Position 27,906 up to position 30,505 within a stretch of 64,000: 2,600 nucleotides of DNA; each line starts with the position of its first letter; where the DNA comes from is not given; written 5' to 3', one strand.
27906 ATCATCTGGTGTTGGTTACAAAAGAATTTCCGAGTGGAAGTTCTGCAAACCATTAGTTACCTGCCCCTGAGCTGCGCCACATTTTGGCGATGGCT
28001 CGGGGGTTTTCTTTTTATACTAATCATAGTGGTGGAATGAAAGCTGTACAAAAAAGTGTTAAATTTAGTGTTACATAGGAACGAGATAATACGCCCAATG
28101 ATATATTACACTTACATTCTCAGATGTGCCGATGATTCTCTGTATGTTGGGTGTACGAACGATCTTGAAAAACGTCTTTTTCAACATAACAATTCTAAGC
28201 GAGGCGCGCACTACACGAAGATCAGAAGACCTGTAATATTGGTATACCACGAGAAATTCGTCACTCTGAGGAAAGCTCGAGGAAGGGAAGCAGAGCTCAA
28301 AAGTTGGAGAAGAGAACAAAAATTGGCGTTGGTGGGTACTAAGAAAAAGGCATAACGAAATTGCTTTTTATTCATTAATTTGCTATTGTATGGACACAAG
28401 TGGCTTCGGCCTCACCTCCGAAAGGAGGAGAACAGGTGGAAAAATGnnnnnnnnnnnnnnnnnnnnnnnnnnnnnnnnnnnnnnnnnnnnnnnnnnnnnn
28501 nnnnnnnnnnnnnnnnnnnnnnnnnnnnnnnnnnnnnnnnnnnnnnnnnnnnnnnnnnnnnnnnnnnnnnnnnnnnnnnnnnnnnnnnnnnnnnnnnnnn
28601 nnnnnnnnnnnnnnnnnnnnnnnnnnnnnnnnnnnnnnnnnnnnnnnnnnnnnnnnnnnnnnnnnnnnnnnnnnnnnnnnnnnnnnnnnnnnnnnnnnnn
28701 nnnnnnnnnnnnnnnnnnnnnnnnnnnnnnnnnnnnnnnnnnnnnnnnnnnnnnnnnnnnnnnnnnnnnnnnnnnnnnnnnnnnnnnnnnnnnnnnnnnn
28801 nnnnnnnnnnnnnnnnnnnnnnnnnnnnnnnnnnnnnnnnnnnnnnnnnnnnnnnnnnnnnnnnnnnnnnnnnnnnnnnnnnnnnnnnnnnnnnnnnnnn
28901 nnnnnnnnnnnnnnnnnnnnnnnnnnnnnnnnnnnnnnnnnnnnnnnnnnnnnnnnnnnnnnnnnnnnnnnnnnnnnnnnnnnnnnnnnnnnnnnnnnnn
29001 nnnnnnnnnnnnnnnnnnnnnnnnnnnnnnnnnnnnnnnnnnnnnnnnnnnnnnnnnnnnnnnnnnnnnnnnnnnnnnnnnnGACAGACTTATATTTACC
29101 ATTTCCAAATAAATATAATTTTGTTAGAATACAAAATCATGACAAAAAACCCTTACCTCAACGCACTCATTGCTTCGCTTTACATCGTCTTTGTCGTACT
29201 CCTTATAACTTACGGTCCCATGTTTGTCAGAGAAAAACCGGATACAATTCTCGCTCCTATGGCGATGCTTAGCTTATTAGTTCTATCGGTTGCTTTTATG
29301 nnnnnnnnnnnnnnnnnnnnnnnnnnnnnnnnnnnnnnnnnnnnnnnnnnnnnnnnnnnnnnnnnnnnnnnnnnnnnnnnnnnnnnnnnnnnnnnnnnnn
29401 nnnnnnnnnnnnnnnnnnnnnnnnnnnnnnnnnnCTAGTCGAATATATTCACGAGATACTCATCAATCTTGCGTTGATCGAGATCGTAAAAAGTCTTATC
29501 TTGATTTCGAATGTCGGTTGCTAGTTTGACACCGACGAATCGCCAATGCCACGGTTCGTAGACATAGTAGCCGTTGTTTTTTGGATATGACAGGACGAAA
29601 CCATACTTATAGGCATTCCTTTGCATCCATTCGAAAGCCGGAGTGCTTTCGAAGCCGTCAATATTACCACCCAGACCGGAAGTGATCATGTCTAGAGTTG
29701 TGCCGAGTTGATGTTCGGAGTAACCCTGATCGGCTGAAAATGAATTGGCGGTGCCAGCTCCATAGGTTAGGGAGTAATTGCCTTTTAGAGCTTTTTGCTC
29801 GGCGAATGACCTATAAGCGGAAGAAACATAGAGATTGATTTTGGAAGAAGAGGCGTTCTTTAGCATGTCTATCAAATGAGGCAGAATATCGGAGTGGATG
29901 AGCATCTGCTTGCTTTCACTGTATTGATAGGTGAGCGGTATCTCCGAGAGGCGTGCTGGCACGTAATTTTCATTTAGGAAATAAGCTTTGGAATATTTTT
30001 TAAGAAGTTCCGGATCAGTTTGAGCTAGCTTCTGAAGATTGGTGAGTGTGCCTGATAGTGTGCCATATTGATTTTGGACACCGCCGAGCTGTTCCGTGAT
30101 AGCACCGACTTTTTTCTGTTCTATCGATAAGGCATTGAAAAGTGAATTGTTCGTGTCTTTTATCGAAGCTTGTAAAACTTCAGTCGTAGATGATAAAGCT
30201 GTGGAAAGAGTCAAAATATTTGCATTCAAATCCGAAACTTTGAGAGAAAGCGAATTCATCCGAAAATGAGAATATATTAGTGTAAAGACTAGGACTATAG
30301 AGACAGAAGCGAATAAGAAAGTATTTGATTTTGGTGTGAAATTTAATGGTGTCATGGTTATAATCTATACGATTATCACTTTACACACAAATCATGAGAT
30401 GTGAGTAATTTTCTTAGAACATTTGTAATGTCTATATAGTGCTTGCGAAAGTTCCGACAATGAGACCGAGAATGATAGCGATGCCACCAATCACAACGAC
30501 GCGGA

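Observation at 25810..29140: Duplicated toxin module (promoter block, toxin, 3' RNA element) with one copy decayed, bracketing an NDT pair, a large non-coding region and a GIY-YIG gene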

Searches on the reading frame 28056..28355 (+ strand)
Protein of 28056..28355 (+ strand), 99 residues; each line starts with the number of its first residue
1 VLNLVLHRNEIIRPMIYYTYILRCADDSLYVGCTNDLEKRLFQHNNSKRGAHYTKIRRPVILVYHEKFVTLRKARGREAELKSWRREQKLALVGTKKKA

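Call 7: search_protein_families(library=pfam, proteins=[window:28056-28355:+], max_evalue=0.01)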
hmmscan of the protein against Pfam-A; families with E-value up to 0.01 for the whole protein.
window:28056-28355:+ (99 aa): 1 family
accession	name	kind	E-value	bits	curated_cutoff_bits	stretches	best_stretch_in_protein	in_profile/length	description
PF01541.30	GIY-YIG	-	2.9e-16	60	22.6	1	17-89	2-76/78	GIY-YIG catalytic domain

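Call 49: search_protein_families(library=padloc, proteins=[window:28098-28355:+], max_evalue=0.01)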
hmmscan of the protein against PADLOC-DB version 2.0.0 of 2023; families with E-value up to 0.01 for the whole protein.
window:28098-28355:+ (85 aa): 0 families

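Call 97: find_homologous_proteins(query=window:28098-28352:+, max_evalue=1e-10)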
Query window:28098-28352:+ (85 aa): 2585 proteins with E <= 1e-10 among 2589 candidates; the best 120 are listed.
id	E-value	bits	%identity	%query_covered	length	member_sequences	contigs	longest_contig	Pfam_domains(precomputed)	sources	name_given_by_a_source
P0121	1.4e-50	186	100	100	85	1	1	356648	PF01541.31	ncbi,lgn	ncbi:MAG: GIY-YIG nuclease family protein [Candidatus Paceibacterota bacterium]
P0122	5.0e-36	140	78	93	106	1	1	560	PF01541.31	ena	-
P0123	2.4e-35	138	81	92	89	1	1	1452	PF01541.31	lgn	-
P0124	4.0e-35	137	76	93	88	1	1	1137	PF01541.31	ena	-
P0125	4.0e-35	137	73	99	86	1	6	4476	PF01541.31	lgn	-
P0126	6.2e-35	136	76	94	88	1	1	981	PF01541.31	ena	-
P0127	9.9e-35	136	73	95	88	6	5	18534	PF01541.31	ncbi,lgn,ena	-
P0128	1.5e-34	135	75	94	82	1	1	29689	PF01541.31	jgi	jgi:putative endonuclease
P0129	1.6e-34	135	76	96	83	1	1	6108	PF01541.31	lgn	-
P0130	2.3e-34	134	74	94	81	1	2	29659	PF01541.31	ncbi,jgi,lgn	ncbi:MAG: GIY-YIG nuclease family protein [Candidatus Paceibacterota bacterium]|jgi:putative endonuc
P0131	2.3e-34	134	78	92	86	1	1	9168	PF01541.31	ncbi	-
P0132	3.2e-34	134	78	93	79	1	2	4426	PF01541.31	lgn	-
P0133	4.8e-34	133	70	95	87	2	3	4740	PF01541.31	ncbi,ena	ncbi:MAG TPA: GIY-YIG nuclease family protein [Candidatus Paceibacterota bacterium]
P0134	6.1e-34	133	79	89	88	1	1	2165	PF01541.31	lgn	-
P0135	7.6e-34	133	72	93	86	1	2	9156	PF01541.31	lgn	-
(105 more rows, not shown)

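Call 98: find_encoding_contigs(protein=P0131, flank=2500, max_places=2)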
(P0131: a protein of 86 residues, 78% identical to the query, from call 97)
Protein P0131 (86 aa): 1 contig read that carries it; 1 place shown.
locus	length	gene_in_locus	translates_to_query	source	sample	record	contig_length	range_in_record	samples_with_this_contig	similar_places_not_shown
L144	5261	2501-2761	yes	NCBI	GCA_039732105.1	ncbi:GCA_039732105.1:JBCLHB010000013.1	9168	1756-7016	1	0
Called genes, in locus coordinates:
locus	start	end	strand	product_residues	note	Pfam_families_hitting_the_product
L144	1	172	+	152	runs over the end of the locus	-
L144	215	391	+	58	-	-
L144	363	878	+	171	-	PF00102:Y_phosphatase (weak), PF00782:DSPc, PF22785:Tc-R-P, PF22741:PTP-NADK, PF22784:PTP-SAK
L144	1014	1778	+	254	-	PF00005:ABC_tran, PF02463:SMC_N (weak), PF13304:AAA_21 (weak)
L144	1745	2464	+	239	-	PF00005:ABC_tran, PF13304:AAA_21 (faint)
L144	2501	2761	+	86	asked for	PF01541:GIY-YIG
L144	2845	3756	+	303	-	PF00246:Peptidase_M14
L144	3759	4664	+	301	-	PF00246:Peptidase_M14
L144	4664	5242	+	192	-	PF03352:Adenine_glyco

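Call 99: find_encoding_contigs(protein=P0125, flank=2500, max_places=4)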
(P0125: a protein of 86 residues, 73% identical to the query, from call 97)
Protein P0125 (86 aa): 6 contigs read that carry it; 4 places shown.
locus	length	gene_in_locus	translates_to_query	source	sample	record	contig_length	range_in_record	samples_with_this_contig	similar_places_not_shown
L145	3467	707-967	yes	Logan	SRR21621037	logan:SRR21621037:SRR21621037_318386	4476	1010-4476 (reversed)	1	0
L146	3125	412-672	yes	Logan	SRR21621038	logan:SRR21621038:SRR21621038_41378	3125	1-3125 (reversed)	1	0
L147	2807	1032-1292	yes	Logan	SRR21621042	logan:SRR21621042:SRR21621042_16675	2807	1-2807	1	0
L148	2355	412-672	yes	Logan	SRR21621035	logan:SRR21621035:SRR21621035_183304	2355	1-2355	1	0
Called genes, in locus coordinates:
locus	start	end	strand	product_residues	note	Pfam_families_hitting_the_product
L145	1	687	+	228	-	?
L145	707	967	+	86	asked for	PF01541:GIY-YIG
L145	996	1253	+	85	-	-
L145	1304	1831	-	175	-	-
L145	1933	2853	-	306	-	PF02557:VanY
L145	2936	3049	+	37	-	-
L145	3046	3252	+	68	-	-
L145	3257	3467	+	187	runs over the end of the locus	PF00717:Peptidase_S24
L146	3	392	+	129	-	?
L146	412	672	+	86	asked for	PF01541:GIY-YIG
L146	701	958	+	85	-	-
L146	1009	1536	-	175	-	-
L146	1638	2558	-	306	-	PF02557:VanY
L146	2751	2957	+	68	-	-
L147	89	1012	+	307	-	PF03724:META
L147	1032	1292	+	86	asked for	PF01541:GIY-YIG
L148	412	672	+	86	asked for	PF01541:GIY-YIG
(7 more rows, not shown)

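Call 100: find_encoding_contigs(protein=P0123, flank=2500, max_places=2)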
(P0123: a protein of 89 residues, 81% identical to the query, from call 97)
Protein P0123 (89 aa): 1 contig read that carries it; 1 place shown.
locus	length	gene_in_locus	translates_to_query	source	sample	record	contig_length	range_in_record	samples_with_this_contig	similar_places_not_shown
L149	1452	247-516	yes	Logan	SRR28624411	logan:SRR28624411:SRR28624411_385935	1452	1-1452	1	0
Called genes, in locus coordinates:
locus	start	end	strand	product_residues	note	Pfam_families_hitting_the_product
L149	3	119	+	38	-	?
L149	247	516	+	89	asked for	PF01541:GIY-YIG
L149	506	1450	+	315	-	?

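Call 103: search_protein_families(library=pfam, proteins=[L145:1304-1831:-, L145:996-1253:+, L145:1-687:+], max_evalue=0.01)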
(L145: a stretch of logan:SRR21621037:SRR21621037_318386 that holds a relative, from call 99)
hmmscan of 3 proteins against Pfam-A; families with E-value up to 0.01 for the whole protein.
L145:1304-1831:- (175 aa): 0 families

L145:996-1253:+ (85 aa): 0 families

L145:1-687:+ (228 aa): 1 family
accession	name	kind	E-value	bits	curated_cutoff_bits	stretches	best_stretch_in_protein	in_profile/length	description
PF03724.22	META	-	1.7e-16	60.6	24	1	128-228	9-109/109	META domain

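Call 108: search_protein_families(library=ncbifam, proteins=[window:28098-28355:+], max_evalue=0.001)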
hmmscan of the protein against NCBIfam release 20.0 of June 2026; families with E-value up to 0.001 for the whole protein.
window:28098-28355:+ (85 aa): 0 families

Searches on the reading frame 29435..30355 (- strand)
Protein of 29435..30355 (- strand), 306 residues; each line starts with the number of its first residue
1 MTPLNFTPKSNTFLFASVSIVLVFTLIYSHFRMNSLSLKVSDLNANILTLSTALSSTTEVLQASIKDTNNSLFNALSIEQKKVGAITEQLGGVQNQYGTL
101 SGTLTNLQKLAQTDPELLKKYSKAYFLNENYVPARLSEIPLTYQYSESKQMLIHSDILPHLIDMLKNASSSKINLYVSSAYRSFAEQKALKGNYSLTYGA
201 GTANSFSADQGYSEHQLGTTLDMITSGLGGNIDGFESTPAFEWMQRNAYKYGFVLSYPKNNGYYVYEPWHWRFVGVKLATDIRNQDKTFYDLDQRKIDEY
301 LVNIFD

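Call 7: search_protein_families(library=pfam, proteins=[window:29435-30355:-], max_evalue=0.01)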
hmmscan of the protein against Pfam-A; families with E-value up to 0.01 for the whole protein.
window:29435-30355:- (306 aa): 2 families
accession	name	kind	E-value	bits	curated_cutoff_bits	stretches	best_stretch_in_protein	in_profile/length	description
PF02557.22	VanY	-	1.8e-32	112.3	25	1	152-275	3-131/132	D-alanyl-D-alanine carboxypeptidase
PF00514.29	Arm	-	0.0091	16.5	20.6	0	147-170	3-26/41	Armadillo/beta-catenin-like repeat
